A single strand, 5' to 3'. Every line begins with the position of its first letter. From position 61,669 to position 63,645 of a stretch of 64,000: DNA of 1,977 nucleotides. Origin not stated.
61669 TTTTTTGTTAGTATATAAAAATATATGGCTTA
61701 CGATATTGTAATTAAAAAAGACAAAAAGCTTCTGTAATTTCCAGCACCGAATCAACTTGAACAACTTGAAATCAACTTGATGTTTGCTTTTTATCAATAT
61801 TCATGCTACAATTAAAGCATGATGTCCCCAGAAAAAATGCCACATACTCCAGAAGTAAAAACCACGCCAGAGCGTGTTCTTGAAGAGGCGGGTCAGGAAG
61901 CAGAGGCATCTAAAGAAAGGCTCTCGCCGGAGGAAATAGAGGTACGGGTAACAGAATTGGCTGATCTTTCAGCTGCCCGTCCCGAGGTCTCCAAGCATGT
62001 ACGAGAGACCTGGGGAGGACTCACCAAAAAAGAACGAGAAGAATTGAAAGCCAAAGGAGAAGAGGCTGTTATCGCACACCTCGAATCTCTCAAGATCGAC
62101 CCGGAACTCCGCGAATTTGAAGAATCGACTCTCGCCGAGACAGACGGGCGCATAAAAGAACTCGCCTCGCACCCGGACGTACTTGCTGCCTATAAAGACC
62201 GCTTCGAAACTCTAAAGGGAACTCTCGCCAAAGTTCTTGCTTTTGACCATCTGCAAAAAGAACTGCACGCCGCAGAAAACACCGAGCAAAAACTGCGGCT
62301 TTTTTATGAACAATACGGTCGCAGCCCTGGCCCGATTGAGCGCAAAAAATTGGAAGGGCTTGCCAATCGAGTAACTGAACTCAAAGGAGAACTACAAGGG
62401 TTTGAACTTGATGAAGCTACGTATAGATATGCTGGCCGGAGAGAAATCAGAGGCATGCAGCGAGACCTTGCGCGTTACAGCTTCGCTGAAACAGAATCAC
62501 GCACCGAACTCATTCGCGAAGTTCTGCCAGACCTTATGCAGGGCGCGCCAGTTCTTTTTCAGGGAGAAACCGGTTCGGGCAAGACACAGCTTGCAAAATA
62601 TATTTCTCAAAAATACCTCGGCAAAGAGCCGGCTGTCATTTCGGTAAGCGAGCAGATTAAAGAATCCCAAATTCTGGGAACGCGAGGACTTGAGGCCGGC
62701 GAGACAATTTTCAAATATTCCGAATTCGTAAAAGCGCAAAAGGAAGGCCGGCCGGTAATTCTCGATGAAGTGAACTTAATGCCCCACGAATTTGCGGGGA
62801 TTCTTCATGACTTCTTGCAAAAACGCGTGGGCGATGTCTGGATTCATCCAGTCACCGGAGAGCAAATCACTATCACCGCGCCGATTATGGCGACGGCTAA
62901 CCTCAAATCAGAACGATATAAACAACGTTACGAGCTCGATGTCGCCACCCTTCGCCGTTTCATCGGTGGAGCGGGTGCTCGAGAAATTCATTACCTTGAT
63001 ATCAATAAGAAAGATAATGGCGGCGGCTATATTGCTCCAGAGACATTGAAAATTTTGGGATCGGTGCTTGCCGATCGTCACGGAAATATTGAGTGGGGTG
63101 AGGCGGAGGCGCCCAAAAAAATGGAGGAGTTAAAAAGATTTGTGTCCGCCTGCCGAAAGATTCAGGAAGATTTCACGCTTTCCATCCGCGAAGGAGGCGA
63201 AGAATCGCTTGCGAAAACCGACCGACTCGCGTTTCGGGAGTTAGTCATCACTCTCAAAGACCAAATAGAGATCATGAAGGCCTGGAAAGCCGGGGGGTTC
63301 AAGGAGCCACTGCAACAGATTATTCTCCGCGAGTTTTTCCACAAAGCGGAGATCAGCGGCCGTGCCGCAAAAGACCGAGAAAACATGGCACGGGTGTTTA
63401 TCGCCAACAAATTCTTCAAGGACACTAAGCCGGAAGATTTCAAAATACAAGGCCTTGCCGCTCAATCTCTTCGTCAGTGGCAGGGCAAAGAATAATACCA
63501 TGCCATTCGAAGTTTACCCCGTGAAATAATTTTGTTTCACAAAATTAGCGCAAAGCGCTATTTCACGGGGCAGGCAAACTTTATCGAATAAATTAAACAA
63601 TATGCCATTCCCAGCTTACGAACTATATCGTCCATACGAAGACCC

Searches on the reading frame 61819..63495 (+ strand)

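Call 102: search_protein_families(library=pfam, proteins=[window:61819-63495:+], max_evalue=0.001)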
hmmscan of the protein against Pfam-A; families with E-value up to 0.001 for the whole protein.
window:61819-63495:+ (558 aa): 3 families
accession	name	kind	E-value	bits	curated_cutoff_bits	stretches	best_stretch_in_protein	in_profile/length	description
PF07728.20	AAA_5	-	7.4e-17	62.1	22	1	244-381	1-139/139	AAA domain (dynein-related subfamily)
PF00158.32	Sigma54_activat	-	6.1e-05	23.2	20.2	1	230-337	10-121/168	Sigma-54 interaction domain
PF20720.3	nSTAND3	-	0.00023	21.3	27.2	0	230-283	5-57/155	Novel STAND NTPase 3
